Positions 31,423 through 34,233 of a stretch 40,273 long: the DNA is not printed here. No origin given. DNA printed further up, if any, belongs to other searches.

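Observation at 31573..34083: Full-length, catalytically dead RpfC paralog with an intact receiver, sitting in the rpfH position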

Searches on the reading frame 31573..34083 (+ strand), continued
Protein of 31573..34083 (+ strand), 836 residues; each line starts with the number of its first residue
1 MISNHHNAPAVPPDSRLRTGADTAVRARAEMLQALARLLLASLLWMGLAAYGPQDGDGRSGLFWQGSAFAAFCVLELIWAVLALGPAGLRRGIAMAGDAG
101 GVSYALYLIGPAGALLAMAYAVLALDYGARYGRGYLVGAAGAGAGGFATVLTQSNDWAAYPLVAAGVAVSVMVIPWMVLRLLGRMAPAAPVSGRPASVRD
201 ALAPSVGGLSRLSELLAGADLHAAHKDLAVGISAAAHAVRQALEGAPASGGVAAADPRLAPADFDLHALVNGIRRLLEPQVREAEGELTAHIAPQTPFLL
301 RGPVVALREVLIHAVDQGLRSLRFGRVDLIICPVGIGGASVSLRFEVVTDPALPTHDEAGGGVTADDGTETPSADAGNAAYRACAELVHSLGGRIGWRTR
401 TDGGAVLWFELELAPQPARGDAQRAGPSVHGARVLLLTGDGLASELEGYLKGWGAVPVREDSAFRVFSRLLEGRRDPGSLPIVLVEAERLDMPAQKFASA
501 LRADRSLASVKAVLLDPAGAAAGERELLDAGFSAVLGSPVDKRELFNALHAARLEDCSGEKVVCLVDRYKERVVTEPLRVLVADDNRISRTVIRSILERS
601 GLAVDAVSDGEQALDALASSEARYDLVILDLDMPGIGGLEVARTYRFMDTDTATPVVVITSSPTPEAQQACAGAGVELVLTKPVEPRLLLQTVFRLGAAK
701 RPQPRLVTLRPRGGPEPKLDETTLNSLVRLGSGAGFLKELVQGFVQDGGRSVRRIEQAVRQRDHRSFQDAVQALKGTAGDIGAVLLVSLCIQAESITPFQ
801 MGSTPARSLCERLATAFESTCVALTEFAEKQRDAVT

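Call 28: find_related_loci(query=A1, collection=genome_contigs, flank=6000)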
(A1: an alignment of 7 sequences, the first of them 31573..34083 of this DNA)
Query A1 (836 aa) in genome_contigs; peptide patterns used: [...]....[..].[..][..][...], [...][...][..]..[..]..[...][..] (x = any residue, [..] = any of these).
600 stretches matched a pattern (row limit reached: there are more); 583 encode a relative of the query (tblastn E <= 1e-3); the best 80 are kept; 80 distinct loci.
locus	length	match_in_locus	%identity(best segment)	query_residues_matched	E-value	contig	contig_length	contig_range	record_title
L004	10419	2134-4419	34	86-831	2e-106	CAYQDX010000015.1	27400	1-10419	MAG TPA_asm: uncultured Ectothiorhodospiraceae bacterium isolate SRP214966_co3_379 genome assembly, contig: NODE_2007_le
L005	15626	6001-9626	31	21-834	6e-99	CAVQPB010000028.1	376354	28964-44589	MAG: uncultured proteobacterium isolate MFD04651.bin.1.182 genome assembly, contig: contig_8393, whole genome shotgun se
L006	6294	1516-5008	33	26-790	4e-97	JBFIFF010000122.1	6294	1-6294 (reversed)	MAG: Gammaproteobacteria bacterium isolate Mix_sand11.2021.09.G.17 k141_1758021_length_6294_cov_12.3847, whole genome sh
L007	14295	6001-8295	30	90-832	3e-89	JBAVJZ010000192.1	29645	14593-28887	MAG: Candidatus Deferrimicrobiaceae bacterium isolate MFD05464_ilm_asm_bin18 k127_302008, whole genome shotgun sequence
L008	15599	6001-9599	31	90-830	5e-94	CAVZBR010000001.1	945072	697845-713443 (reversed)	MAG: uncultured Gammaproteobacteria bacterium isolate MFD01721.bin.1.74 genome assembly, contig: contig_12325, whole gen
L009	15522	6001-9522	30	21-816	8e-74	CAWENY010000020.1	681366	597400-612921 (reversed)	MAG: uncultured beta proteobacterium isolate MFD02840.bin.2.96 genome assembly, contig: contig_3103, whole genome shotgu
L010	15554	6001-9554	30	72-816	3e-73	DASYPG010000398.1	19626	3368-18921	MAG TPA_asm: Burkholderiales bacterium isolate SMAG_U4450 k141_32285, whole genome shotgun sequence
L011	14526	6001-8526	26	1-825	4e-72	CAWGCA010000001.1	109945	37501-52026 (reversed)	MAG: uncultured Gammaproteobacteria bacterium isolate MFD03804.bin.2.7 genome assembly, contig: contig_12626, whole geno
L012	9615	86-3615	30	21-816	1e-71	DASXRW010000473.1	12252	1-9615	MAG TPA_asm: Burkholderiales bacterium isolate SMAG_U4650 k141_1204176, whole genome shotgun sequence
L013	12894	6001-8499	27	26-836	3e-70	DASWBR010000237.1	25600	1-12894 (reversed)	MAG TPA_asm: Candidatus Deferrimicrobiaceae bacterium isolate SMAG_U2687 k141_136458, whole genome shotgun sequence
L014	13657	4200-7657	30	62-797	2e-69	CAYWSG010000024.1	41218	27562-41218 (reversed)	MAG TPA_asm: uncultured Enterobacteriaceae bacterium isolate binchicken_co350_167 genome assembly, contig: NODE_1389_len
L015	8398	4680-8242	29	18-826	6e-69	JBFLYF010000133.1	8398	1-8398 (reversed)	MAG: Pseudomonadota bacterium isolate MAG077 MAG077_133, whole genome shotgun sequence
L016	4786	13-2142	28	98-790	1e-68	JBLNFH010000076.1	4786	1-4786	MAG: Deltaproteobacteria bacterium isolate MAG51 PRJNA385547_bin29_renamed_75, whole genome shotgun sequence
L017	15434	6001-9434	31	77-790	6e-68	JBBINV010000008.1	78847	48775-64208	MAG: Betaproteobacteria bacterium isolate FAS170219_bin_264 NODE_143_length_78847_cov_8.409712, whole genome shotgun seq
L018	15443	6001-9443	31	85-790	1e-67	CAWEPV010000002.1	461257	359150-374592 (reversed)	MAG: uncultured beta proteobacterium isolate MFD02923.bin.1.139 genome assembly, contig: contig_17100, whole genome shot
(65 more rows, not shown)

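Call 33: search_protein_families(library=pfam, proteins=[L004:1-1554:+, L004:739-1947:-], max_evalue=0.00001)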
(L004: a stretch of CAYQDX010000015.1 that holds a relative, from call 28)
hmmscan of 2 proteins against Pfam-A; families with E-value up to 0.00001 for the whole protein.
L004:1-1554:+ (517 aa): 3 families
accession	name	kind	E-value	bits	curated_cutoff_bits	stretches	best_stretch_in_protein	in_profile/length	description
PF00682.25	HMGL-like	-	4.7e-64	216.7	29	1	2-260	21-257/260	HMGL-like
PF22615.1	IPMS_D2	-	3.4e-33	114.2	27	1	280-343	1-66/66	Alpha-isopropylmalate synthase, post-catalytic domain-like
PF08502.15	LeuA_dimer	-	1.9e-27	96.2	24.9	1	372-500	1-130/131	LeuA allosteric (dimerisation) domain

L004:739-1947:- (402 aa): 0 families

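Call 39: search_protein_representatives(protein=window:31573-34083:+)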
Query: 836 residues. Proteins with E-value up to 0.001 (for the whole library): 414813; up to 1e-10: 110823; up to 1e-30: 4353. The best 150 are listed.
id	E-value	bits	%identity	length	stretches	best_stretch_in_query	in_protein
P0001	0.0e+00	1753.4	100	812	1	25-836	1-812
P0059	4.1e-133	462.0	36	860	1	68-830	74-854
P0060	7.5e-118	411.5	32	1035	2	28-833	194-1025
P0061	4.1e-113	395.8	35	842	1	28-831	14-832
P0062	1.5e-108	380.7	31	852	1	28-834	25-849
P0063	1.2e-106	374.5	31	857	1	26-833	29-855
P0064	3.0e-106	373.1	34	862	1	67-832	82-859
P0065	5.2e-106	372.4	31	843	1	81-829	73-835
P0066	3.2e-105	369.7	35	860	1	29-832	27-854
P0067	1.7e-104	367.3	36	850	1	26-833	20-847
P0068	1.7e-103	364.0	33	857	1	17-792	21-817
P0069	2.1e-103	363.7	31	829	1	29-829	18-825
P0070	1.7e-101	357.4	33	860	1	30-830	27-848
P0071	5.7e-98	345.8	31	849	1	25-834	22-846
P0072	1.9e-97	344.1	30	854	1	56-830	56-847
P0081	1.6e-91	324.4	34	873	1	88-828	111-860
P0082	2.8e-91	323.7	43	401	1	438-836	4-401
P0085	4.6e-90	319.6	32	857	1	22-829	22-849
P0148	4.7e-73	263.4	40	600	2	427-835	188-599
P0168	7.3e-69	249.5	39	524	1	417-834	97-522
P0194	1.2e-65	238.9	27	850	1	29-835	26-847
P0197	4.6e-65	237.0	42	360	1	485-835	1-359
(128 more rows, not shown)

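Call 47: find_homologous_proteins(query=A2, max_evalue=1e-20)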
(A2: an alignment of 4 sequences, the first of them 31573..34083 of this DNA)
Query A2 (4 sequences) (836 aa, profile of the alignment): 27 proteins with E <= 1e-20 among 8000 candidates.
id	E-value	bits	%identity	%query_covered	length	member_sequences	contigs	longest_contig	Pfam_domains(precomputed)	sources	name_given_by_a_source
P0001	0.0e+0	1028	100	97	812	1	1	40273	PF00072.31,PF01627.29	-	-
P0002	2.2e-89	319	34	96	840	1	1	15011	PF02518.32,PF00512.32,PF00072.31,PF01627.29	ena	-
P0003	4.2e-76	275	30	91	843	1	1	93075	PF02518.32,PF00512.32,PF00072.31,PF01627.29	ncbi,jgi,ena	-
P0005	2.3e-73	266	29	92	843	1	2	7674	PF02518.32,PF00512.32,PF00072.31,PF01627.29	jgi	jgi:two-component system sensor histidine kinase RpfC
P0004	3.5e-71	259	29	93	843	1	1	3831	PF02518.32,PF00512.32,PF00072.31,PF01627.29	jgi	jgi:two-component system sensor histidine kinase RpfC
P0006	8.5e-58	215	26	92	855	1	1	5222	PF02518.32,PF00512.32,PF00072.31,PF01627.29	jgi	jgi:two-component system, sensor histidine kinase RpfC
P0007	3.0e-41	160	25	62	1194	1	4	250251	PF13426.14,PF13188.14,PF02518.32,PF00512.32,PF00072.31,PF01627.29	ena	-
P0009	1.2e-40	158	22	73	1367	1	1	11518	PF13426.14,PF13188.14,PF13185.13,PF00512.32,PF00072.31,PF01627.29,PF00672.31,PF01590.33,PF12729.14,PF08448.17,PF02518.32,PF00989.32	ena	-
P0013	2.7e-33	134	24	53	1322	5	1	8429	PF13426.14,PF08448.17,PF02518.32,PF00512.32,PF00989.32,PF00072.31,PF01627.29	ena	-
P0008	3.3e-33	134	24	52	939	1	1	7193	PF02518.32,PF00512.32,PF00072.31,PF01627.29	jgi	jgi:signal transduction histidine kinase/CheY-like chemotaxis protein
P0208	1.0e-30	125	38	14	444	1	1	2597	PF00072.31,PF04940.19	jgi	-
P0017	1.2e-29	122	23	70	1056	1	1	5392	PF08447.19,PF02518.32,PF00512.32,PF00989.32,PF00072.31,PF01627.29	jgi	jgi:PAS domain S-box-containing protein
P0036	2.9e-28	117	26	52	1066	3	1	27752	PF13426.14,PF13188.14,PF08448.17,PF02518.32,PF00512.32,PF00989.32,PF00072.31,PF01627.29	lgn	-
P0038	6.7e-28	116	24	26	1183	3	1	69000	PF07696.18,PF07695.18,PF02518.32,PF00512.32,PF00072.31,PF01627.29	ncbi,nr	ncbi:MAG TPA: response regulator [Burkholderiaceae bacterium]|nr:response regulator [Burkholderiacea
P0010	2.1e-27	114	30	14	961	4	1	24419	PF17152.11,PF00672.31,PF13426.14,PF08448.17,PF02518.32,PF00512.32,PF00989.32,PF00072.31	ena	-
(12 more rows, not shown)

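Call 48: find_encoding_contigs(protein=P0148, flank=8000, max_places=4)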
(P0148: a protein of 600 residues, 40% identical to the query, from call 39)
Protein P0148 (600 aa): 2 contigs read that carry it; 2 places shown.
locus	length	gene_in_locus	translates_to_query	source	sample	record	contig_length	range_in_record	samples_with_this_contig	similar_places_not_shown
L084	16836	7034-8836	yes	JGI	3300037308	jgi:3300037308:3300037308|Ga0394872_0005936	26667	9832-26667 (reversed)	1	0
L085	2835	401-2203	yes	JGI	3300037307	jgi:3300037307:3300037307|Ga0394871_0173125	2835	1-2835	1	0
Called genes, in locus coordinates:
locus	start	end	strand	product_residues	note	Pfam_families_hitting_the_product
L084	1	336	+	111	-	PF07386:DUF1499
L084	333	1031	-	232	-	PF00702:Hydrolase, PF13419:HAD_2, PF13242:Hydrolase_like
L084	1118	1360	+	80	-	-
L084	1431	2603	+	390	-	PF10023:Aminopep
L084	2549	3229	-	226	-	PF00588:SpoU_methylase, PF12105:SpoU_methylas_C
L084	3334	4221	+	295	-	PF01370:Epimerase, PF04321:RmlD_sub_bind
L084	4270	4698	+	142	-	PF01894:YjbQ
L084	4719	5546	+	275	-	PF00106:adh_short, PF08643:DUF1776 (faint), PF08659:KR, PF13561:adh_short_C2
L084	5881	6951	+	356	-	PF00072:Response_reg, PF13487:HD_5, PF01966:HD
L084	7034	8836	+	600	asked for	PF00072:Response_reg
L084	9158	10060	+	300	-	PF00378:ECH_1, PF16113:ECH_2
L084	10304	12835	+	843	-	PF00512:HisKA, PF02518:HATPase_c, PF00072:Response_reg, PF01627:Hpt (weak)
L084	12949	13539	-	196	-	PF02190:LON_substr_bdg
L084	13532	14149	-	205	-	PF02441:Flavoprotein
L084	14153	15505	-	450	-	PF01225:Mur_ligase, PF08245:Mur_ligase_M, PF02875:Mur_ligase_C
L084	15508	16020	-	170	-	-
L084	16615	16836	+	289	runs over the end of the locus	PF04794:YdjC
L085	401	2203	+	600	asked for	PF00072:Response_reg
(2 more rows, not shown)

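Call 49: list_cluster_members(proteins=[P0148, P0168, P0197, P0085, P0081, P0059, P0194])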
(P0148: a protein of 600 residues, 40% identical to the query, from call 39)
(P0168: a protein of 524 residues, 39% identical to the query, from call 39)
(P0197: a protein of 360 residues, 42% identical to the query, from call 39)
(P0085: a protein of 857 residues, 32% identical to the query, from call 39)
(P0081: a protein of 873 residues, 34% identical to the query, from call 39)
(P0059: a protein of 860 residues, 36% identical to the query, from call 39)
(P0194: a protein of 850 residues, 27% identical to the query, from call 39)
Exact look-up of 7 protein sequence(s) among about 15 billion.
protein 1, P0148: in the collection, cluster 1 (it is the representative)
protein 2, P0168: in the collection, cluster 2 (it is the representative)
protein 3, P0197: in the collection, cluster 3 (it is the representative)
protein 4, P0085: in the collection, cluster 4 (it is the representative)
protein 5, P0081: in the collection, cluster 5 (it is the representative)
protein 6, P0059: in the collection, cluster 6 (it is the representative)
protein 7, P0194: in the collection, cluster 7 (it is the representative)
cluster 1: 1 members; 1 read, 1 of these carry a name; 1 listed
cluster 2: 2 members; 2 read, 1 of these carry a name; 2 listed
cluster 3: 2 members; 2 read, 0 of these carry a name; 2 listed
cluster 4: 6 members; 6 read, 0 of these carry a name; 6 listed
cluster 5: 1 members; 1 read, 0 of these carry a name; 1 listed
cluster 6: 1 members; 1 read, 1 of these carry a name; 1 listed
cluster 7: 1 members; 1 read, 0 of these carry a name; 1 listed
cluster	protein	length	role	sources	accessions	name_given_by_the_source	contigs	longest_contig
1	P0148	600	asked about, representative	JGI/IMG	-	CheY-like chemotaxis protein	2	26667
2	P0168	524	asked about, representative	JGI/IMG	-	two-component system sensor histidine kinase RpfC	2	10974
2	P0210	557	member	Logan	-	-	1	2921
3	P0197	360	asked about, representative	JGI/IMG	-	-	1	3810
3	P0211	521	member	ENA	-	-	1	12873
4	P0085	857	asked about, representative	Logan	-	-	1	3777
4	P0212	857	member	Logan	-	-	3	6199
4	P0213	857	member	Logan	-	-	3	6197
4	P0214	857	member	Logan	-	-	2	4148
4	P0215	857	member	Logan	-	-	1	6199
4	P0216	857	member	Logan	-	-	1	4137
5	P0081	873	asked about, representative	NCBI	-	-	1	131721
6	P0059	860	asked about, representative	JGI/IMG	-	two-component system sensor histidine kinase RpfC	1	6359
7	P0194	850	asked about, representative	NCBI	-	-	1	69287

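Call 50: find_encoding_contigs(protein=P0168, flank=8000, max_places=3)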
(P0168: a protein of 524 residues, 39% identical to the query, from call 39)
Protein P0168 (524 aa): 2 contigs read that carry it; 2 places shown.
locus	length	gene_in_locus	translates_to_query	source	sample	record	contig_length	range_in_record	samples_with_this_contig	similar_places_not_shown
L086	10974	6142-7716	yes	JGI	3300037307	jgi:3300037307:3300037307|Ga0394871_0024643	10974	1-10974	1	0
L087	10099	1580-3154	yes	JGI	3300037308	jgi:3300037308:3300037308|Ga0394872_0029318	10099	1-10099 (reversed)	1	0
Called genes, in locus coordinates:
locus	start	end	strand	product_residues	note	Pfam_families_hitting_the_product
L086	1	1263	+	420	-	?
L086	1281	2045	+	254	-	PF20260:PUA_4, PF04452:Methyltrans_RNA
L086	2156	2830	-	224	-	PF00588:SpoU_methylase, PF12105:SpoU_methylas_C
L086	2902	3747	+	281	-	PF01370:Epimerase, PF04321:RmlD_sub_bind (weak), PF13460:NAD_binding_10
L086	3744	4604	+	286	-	PF00106:adh_short, PF01370:Epimerase (faint), PF08659:KR, PF13561:adh_short_C2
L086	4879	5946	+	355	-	PF00072:Response_reg, PF13487:HD_5, PF01966:HD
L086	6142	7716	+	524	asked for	PF00072:Response_reg, PF01627:Hpt (weak)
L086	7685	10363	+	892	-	PF00512:HisKA, PF01627:Hpt (faint), PF02518:HATPase_c, PF00072:Response_reg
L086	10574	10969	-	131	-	-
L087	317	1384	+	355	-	PF00072:Response_reg, PF13487:HD_5, PF01966:HD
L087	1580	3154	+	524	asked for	PF00072:Response_reg, PF01627:Hpt (weak)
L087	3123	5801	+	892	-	PF00512:HisKA, PF01627:Hpt (faint), PF02518:HATPase_c, PF00072:Response_reg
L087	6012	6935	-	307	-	PF00378:ECH_1, PF16113:ECH_2 (weak)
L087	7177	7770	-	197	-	PF02190:LON_substr_bdg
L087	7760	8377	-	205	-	PF02441:Flavoprotein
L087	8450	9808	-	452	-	PF01225:Mur_ligase, PF08245:Mur_ligase_M, PF02875:Mur_ligase_C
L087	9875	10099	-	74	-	?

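Call 51: find_encoding_contigs(protein=P0211, flank=8000, max_places=3)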
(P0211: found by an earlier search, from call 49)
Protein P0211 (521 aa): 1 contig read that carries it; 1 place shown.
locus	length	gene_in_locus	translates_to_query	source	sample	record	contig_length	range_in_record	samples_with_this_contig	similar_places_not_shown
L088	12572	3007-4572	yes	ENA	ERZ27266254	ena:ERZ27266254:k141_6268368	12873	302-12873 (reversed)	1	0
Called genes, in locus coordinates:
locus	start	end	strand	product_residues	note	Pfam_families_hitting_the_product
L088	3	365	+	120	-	?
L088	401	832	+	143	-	PF01894:YjbQ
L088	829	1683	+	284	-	PF00106:adh_short, PF08659:KR, PF13460:NAD_binding_10 (weak), PF13561:adh_short_C2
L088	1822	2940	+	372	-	PF00072:Response_reg, PF13487:HD_5, PF01966:HD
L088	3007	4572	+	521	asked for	PF00072:Response_reg, PF01627:Hpt (faint)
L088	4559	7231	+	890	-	PF00512:HisKA, PF02518:HATPase_c, PF00072:Response_reg, PF01627:Hpt (weak)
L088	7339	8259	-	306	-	PF16113:ECH_2, PF00378:ECH_1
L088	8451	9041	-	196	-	PF02190:LON_substr_bdg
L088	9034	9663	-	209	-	PF02441:Flavoprotein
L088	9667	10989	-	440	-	PF01225:Mur_ligase, PF08245:Mur_ligase_M, PF02875:Mur_ligase_C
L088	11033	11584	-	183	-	-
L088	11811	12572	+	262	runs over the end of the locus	PF06167:Peptidase_M90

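Call 52: find_encoding_contigs(protein=P0212, flank=6000, max_places=3)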
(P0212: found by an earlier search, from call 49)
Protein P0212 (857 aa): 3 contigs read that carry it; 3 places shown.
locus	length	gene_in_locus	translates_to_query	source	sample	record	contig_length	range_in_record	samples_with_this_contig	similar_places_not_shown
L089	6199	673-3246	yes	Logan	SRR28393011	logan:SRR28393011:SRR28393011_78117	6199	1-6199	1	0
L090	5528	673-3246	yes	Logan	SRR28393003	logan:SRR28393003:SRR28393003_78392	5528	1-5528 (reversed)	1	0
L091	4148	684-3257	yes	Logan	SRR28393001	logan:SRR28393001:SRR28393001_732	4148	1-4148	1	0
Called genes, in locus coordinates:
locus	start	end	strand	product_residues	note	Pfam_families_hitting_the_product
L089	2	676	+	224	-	?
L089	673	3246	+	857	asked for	PF00512:HisKA, PF02518:HATPase_c (weak), PF00072:Response_reg, PF01627:Hpt (weak)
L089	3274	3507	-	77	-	PF11174:DUF2970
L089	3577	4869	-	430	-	PF13347:MFS_2 (weak), PF07690:MFS_1, PF11700:ATG22, PF07690:MFS_1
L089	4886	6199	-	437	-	?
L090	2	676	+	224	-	?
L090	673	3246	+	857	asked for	PF00512:HisKA, PF02518:HATPase_c (weak), PF00072:Response_reg, PF01627:Hpt (weak)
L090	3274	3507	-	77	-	PF11174:DUF2970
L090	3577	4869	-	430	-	PF13347:MFS_2 (weak), PF07690:MFS_1, PF11700:ATG22, PF07690:MFS_1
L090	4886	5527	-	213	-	?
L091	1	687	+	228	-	?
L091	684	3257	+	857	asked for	PF00512:HisKA, PF02518:HATPase_c (weak), PF00072:Response_reg, PF01627:Hpt (weak)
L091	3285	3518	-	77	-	PF11174:DUF2970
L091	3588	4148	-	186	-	?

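Call 58: find_encoding_contigs(protein=P0197, flank=4000, max_places=2)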
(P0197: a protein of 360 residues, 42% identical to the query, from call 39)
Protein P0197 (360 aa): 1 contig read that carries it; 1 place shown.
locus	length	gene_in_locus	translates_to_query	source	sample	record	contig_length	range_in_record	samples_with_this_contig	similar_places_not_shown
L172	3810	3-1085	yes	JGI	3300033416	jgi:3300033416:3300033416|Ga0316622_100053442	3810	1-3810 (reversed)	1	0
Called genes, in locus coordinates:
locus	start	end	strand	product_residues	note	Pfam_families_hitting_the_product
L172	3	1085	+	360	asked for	PF00072:Response_reg, PF01627:Hpt (weak)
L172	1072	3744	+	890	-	PF00512:HisKA, PF02518:HATPase_c, PF00072:Response_reg, PF01627:Hpt (weak)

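Call 59: find_encoding_contigs(protein=P0082, flank=8000, max_places=2)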
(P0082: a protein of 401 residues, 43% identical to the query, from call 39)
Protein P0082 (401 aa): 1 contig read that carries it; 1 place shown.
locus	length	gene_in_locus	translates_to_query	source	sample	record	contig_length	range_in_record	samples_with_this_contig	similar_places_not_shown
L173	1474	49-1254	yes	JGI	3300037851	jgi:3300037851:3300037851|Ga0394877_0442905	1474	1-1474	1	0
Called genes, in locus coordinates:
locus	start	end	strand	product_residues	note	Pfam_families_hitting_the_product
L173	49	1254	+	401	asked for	PF00072:Response_reg, PF01627:Hpt (weak)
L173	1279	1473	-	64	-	?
